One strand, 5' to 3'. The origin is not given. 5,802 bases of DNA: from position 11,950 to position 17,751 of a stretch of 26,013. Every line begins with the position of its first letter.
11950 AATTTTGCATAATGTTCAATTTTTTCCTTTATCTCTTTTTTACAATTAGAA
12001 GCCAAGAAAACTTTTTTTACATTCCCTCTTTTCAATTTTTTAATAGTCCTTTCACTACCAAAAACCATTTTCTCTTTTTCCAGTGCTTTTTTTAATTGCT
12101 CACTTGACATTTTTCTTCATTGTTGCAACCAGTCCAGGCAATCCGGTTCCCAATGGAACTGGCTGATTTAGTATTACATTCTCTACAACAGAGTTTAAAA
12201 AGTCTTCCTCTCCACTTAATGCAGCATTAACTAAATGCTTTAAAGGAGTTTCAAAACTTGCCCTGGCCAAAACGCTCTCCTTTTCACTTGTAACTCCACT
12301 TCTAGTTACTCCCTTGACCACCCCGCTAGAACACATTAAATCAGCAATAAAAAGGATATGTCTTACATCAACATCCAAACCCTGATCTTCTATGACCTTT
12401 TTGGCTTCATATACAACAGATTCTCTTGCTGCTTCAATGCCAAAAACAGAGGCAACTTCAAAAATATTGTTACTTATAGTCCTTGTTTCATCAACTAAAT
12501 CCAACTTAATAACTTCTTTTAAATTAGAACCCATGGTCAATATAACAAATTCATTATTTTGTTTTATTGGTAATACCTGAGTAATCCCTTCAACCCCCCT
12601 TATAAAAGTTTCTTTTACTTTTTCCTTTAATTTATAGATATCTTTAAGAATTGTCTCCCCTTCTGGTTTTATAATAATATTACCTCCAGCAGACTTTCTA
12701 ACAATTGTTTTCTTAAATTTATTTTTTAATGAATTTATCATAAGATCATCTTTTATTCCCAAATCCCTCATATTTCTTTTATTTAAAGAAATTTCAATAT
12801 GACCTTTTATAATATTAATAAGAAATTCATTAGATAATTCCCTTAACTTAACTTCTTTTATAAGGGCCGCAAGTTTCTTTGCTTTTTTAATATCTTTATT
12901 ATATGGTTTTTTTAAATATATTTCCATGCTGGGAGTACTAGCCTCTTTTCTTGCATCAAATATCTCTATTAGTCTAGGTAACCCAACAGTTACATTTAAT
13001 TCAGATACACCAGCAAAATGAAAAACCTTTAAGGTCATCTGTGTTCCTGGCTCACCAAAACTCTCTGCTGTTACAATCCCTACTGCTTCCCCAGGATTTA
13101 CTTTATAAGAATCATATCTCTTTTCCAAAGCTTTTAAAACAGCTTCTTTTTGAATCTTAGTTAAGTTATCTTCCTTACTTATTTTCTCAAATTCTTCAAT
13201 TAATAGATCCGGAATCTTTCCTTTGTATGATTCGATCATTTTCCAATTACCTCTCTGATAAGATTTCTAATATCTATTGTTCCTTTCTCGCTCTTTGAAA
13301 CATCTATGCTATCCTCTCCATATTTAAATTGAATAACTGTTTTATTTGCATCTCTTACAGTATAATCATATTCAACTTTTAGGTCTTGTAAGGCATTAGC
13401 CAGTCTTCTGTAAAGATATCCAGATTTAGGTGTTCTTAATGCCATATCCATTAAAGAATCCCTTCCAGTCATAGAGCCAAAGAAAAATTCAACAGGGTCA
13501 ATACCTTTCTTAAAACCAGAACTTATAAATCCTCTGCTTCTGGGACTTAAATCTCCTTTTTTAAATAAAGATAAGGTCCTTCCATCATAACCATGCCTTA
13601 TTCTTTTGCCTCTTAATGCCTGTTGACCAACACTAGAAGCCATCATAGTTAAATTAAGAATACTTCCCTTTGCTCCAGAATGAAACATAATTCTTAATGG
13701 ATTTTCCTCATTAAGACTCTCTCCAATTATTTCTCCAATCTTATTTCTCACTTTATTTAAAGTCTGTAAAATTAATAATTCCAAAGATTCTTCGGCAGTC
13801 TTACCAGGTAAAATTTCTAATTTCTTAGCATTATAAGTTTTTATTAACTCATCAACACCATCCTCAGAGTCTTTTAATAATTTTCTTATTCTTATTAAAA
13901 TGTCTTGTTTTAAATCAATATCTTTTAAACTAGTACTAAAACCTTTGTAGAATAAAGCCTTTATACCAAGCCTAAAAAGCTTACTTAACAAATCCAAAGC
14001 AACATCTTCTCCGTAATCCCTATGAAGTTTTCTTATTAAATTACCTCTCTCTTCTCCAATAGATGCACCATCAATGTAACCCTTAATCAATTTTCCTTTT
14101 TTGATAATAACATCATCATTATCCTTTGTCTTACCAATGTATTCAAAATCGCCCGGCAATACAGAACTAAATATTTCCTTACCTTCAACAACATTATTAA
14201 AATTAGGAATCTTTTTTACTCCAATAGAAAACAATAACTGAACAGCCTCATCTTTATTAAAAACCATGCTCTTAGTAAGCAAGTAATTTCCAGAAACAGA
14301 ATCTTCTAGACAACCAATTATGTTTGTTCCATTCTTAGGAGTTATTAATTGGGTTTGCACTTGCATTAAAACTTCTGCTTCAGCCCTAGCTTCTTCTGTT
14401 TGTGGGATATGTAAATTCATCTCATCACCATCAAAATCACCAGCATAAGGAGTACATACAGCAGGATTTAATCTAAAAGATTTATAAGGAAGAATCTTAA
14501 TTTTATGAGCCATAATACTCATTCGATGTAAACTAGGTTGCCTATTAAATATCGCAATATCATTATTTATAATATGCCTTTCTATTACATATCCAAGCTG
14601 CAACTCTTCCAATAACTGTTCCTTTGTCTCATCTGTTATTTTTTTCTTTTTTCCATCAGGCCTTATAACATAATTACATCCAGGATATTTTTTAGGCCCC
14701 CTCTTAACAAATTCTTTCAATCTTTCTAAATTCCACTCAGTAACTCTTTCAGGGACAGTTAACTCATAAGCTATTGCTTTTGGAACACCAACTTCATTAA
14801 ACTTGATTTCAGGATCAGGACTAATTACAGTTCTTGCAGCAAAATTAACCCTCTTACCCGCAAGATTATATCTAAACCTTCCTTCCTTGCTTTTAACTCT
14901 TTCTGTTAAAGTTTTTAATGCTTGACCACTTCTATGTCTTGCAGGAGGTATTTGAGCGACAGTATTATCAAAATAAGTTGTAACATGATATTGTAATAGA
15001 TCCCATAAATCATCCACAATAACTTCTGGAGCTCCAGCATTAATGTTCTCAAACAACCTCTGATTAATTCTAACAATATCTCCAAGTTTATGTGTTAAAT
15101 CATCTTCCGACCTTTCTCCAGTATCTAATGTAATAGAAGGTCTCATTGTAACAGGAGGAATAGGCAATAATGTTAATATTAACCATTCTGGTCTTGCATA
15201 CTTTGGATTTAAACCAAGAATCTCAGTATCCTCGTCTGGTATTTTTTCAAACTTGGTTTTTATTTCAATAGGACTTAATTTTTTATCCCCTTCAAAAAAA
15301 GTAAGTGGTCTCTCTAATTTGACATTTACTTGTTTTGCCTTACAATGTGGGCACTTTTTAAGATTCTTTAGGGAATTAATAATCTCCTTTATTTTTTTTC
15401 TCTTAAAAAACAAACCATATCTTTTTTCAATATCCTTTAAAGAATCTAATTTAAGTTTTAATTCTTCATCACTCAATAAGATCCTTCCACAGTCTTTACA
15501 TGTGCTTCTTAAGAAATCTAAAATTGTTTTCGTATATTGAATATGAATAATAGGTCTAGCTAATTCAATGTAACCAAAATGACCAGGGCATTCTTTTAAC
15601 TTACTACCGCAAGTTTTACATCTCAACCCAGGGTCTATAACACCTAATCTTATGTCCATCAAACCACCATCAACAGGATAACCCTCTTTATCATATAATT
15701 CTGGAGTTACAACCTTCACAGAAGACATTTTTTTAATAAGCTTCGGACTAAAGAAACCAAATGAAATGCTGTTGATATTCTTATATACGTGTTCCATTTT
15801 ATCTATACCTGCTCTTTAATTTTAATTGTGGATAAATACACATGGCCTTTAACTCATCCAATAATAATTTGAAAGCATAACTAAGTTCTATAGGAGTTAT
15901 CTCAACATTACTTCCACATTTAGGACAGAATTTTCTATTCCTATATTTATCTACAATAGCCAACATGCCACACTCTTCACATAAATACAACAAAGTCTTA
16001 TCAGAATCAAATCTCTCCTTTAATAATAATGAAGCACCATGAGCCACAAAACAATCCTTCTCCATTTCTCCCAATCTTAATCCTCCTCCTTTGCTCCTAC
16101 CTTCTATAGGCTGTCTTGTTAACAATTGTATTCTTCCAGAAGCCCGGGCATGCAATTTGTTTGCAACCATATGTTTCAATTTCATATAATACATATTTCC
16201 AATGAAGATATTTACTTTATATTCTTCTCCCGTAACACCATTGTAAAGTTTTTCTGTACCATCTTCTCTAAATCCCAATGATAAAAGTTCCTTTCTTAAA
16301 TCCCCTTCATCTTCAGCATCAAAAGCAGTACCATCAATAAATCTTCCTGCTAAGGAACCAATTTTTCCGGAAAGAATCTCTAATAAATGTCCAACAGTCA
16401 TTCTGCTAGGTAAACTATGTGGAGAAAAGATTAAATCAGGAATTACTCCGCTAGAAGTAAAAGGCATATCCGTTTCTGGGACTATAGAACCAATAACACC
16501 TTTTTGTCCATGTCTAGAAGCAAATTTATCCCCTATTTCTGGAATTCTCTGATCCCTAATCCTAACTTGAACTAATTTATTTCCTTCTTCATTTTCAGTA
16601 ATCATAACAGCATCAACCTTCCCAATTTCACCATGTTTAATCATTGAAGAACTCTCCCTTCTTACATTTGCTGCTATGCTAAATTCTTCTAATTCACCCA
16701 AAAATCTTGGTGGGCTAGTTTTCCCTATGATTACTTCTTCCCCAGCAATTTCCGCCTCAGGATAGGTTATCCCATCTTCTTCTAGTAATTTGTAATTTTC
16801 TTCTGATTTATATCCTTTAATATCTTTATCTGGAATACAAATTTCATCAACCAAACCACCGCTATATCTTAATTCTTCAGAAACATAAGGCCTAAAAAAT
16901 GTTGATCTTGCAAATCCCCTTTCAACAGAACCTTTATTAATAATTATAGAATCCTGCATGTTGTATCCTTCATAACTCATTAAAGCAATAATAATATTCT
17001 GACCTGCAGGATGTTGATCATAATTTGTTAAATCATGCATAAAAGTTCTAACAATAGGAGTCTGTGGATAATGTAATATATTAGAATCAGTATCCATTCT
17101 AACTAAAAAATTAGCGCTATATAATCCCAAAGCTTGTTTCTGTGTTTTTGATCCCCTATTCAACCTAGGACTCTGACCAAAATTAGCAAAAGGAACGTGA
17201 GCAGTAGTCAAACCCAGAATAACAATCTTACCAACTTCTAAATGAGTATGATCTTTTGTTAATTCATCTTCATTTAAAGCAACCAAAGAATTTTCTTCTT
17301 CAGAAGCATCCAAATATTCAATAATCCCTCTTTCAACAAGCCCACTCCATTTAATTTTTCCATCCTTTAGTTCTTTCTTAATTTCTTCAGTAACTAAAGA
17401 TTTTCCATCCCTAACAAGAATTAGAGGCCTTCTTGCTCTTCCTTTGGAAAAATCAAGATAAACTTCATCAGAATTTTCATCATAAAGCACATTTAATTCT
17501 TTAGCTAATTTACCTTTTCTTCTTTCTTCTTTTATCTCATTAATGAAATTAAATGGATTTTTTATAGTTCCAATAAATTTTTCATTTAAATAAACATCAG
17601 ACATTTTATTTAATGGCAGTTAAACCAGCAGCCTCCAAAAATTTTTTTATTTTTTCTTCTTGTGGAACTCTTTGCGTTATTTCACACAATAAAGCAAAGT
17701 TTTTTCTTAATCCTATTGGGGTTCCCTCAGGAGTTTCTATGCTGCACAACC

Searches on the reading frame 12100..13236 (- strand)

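Call 55: search_protein_families(library=pfam, proteins=[window:12100-13236:-], max_evalue=0.001)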
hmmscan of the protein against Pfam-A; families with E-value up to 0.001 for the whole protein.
window:12100-13236:- (378 aa): 1 family
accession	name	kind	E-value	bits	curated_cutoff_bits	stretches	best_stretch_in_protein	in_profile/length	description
PF04998.22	RNA_pol_Rpb1_5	-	5.4e-48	164.2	28.5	1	36-322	66-266/267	RNA polymerase Rpb1, domain 5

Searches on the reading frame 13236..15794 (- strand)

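Call 55: search_protein_families(library=pfam, proteins=[window:13236-15794:-], max_evalue=0.001)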
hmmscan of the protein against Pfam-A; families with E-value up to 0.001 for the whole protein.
window:13236-15794:- (852 aa): 5 families
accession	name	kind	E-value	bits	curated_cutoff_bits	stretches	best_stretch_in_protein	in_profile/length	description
PF04997.17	RNA_pol_Rpb1_1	-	7e-94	315.1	39.7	1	5-311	2-312/312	RNA polymerase Rpb1, domain 1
PF00623.25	RNA_pol_Rpb1_2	-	2e-70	236.8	25.3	1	313-479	1-166/166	RNA polymerase Rpb1, domain 2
PF05000.22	RNA_pol_Rpb1_4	-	1.8e-28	99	24.8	1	652-757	2-107/107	RNA polymerase Rpb1, domain 4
PF04983.23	RNA_pol_Rpb1_3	-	1.3e-27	97.1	28.9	1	482-626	1-162/162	RNA polymerase Rpb1, domain 3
PF04998.22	RNA_pol_Rpb1_5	-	4.1e-20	72.8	28.5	1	764-829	1-66/267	RNA polymerase Rpb1, domain 5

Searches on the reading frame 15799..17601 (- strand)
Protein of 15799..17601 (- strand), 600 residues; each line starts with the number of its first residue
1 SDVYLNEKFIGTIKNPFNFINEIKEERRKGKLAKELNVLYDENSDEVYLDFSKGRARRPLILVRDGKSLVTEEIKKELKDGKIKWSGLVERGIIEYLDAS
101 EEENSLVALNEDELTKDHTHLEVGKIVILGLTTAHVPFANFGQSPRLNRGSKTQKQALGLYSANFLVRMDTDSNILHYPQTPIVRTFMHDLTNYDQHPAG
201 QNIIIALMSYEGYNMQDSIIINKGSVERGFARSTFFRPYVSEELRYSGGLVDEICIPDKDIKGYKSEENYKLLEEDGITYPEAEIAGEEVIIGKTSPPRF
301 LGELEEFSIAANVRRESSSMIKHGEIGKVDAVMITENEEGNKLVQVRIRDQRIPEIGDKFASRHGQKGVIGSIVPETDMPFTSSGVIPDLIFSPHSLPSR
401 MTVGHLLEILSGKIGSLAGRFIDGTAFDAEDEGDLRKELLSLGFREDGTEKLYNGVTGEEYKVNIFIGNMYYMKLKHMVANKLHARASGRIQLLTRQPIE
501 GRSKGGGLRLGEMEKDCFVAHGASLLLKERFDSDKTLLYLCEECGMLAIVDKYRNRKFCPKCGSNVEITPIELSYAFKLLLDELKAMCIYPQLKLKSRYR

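Call 55: search_protein_families(library=pfam, proteins=[window:15799-17601:-], max_evalue=0.001)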
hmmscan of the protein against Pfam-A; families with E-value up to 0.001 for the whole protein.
window:15799-17601:- (600 aa): 4 families
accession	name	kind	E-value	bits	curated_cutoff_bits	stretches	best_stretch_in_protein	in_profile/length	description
PF00562.33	RNA_pol_Rpb2_6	-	2.8e-127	425.3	23.4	1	134-504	3-373/373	RNA polymerase Rpb2, domain 6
PF04560.25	RNA_pol_Rpb2_7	-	4.8e-23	81.8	32.1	1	506-595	1-86/87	RNA polymerase Rpb2, domain 7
PF04566.18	RNA_pol_Rpb2_4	-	1.3e-13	51.2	28.7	1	3-63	1-61/62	RNA polymerase Rpb2, domain 4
PF04567.22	RNA_pol_Rpb2_5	-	2.1e-08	35.3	21.1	1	85-118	1-34/66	RNA polymerase Rpb2, domain 5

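Call 75: find_homologous_proteins(query=window:15799-17601:-, max_evalue=1e-50)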
Query window:15799-17601:- (600 aa): 7336 proteins with E <= 1e-50 among 8000 candidates; the best 120 are listed.
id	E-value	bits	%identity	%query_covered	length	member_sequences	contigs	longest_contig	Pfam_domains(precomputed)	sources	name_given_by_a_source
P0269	0.0e+0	1351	100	100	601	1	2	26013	PF04560.26,PF04566.19,PF04567.23,PF00562.34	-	-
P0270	0.0e+0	1101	77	100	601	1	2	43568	PF04560.26,PF04566.19,PF04567.23,PF00562.34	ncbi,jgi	-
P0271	0.0e+0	1078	75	100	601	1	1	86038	PF04560.26,PF04566.19,PF04567.23,PF00562.34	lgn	-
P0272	0.0e+0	1030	72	100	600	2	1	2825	PF04560.26,PF04566.19,PF04567.23,PF00562.34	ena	-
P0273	0.0e+0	1025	74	100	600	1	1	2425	PF04560.26,PF04566.19,PF04567.23,PF00562.34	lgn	-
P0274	0.0e+0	1024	73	100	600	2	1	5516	PF04560.26,PF04566.19,PF04567.23,PF00562.34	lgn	-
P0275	0.0e+0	1021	72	100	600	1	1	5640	PF04560.26,PF04566.19,PF04567.23,PF00562.34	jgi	-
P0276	0.0e+0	1019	72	100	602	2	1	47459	PF04560.26,PF04566.19,PF04567.23,PF00562.34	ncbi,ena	-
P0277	0.0e+0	1018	72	100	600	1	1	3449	PF04560.26,PF04566.19,PF04567.23,PF00562.34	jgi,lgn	jgi:DNA-directed RNA polymerase subunit B'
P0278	0.0e+0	1018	71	100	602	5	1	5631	PF04560.26,PF04566.19,PF04567.23,PF00562.34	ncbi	-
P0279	0.0e+0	1018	71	100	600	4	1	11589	PF04560.26,PF04566.19,PF04567.23,PF00562.34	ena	-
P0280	0.0e+0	1017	70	100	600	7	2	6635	PF04560.26,PF04566.19,PF04567.23,PF00562.34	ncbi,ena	-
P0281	0.0e+0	1016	71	100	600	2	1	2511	PF04560.26,PF04566.19,PF04567.23,PF00562.34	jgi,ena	-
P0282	1.6e-298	1009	71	100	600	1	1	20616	PF04560.26,PF04566.19,PF04567.23,PF00562.34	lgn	-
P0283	1.7e-298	1009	72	100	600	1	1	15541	PF04560.26,PF04566.19,PF04567.23,PF00562.34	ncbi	-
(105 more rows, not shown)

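Call 76: find_encoding_contigs(protein=P0270, flank=10000, max_places=2)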
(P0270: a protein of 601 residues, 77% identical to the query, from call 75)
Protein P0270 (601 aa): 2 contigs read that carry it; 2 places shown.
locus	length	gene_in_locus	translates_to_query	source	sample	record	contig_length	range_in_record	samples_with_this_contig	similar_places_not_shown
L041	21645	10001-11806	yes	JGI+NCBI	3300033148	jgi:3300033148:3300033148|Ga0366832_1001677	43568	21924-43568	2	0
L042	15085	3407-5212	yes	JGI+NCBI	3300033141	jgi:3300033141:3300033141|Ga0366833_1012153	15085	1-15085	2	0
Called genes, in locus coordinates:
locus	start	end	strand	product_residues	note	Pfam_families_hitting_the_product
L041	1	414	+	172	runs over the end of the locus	PF01928:CYTH (weak)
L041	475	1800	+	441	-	PF00753:Lactamase_B (weak), PF22505:RNase_J_b_CASP, PF07521:RMMBL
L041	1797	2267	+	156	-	PF01988:VIT1 (weak)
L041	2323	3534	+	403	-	PF00149:Metallophos, PF12850:Metallophos_2 (weak)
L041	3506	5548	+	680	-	PF02463:SMC_N (weak), PF13476:AAA_23, PF13555:AAA_29 (weak)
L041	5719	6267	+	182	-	PF01300:Sua5_yciO_yrdC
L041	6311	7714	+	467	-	-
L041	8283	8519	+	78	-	PF01191:RNA_pol_Rpb5_C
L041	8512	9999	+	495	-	PF04563:RNA_pol_Rpb2_1, PF04561:RNA_pol_Rpb2_2, PF04565:RNA_pol_Rpb2_3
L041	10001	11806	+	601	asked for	PF04566:RNA_pol_Rpb2_4, PF04567:RNA_pol_Rpb2_5 (weak), PF00562:RNA_pol_Rpb2_6, PF04560:RNA_pol_Rpb2_7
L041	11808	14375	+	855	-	PF04997:RNA_pol_Rpb1_1, PF00623:RNA_pol_Rpb1_2, PF04983:RNA_pol_Rpb1_3, PF05000:RNA_pol_Rpb1_4, PF04998:RNA_pol_Rpb1_5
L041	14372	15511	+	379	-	PF04998:RNA_pol_Rpb1_5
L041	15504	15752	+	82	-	PF01248:Ribosomal_L7Ae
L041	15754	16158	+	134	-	PF07650:KH_2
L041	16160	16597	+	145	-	PF00164:Ribosom_S12_S23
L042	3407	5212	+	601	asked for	PF04566:RNA_pol_Rpb2_4, PF04567:RNA_pol_Rpb2_5 (weak), PF00562:RNA_pol_Rpb2_6, PF04560:RNA_pol_Rpb2_7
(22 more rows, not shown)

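Call 77: find_encoding_contigs(protein=P0271, flank=10000, max_places=2)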
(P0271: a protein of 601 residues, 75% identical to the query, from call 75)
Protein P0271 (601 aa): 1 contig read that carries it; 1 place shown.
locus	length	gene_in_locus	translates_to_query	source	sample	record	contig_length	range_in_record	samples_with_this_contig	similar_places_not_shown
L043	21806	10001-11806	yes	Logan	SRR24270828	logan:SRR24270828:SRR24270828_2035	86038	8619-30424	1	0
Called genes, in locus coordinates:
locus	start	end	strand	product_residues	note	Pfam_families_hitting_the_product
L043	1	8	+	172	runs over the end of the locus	PF01928:CYTH (weak)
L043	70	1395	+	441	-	PF00753:Lactamase_B (weak), PF22505:RNase_J_b_CASP, PF07521:RMMBL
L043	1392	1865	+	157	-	PF01988:VIT1 (weak)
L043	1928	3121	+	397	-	PF00149:Metallophos, PF12850:Metallophos_2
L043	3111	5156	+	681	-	PF02463:SMC_N (faint), PF13476:AAA_23, PF13555:AAA_29 (faint)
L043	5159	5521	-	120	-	PF07366:SnoaL (faint), PF12680:SnoaL_2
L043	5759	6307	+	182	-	PF01300:Sua5_yciO_yrdC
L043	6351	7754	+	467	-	-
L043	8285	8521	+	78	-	PF01191:RNA_pol_Rpb5_C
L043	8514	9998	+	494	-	PF04563:RNA_pol_Rpb2_1, PF04561:RNA_pol_Rpb2_2, PF04565:RNA_pol_Rpb2_3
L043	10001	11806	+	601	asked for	PF04566:RNA_pol_Rpb2_4, PF04567:RNA_pol_Rpb2_5, PF00562:RNA_pol_Rpb2_6, PF04560:RNA_pol_Rpb2_7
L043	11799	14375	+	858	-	PF04997:RNA_pol_Rpb1_1, PF00623:RNA_pol_Rpb1_2, PF04983:RNA_pol_Rpb1_3, PF05000:RNA_pol_Rpb1_4, PF04998:RNA_pol_Rpb1_5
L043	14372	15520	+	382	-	PF04998:RNA_pol_Rpb1_5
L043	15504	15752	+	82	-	PF01248:Ribosomal_L7Ae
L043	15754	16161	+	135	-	PF07650:KH_2, PF26594:KH_NusA_2nd (faint)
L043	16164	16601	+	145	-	PF00164:Ribosom_S12_S23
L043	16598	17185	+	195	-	PF00177:Ribosomal_S7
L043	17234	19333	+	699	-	PF07819:PGAP1 (weak), PF01674:Lipase_2 (faint), PF00561:Abhydrolase_1 (weak), PF02450:LCAT (weak)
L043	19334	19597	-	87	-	-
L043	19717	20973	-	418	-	PF00156:Pribosyltran (weak)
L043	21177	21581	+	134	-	-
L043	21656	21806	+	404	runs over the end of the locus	PF04894:Nre_N, PF04895:Nre_C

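Call 94: search_protein_families(library=pfam, proteins=[L043:5159-5518:-], max_evalue=0.001)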
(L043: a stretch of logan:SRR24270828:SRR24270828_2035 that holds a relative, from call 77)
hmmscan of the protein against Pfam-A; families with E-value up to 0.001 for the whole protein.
L043:5159-5518:- (119 aa): 2 families
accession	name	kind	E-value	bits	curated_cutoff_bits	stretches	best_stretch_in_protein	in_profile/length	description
PF12680.13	SnoaL_2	-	9.7e-12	45.8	27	1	7-107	3-100/102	SnoaL-like domain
PF07366.18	SnoaL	-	2.2e-05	24.7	28.4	1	3-112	2-116/126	SnoaL-like polyketide cyclase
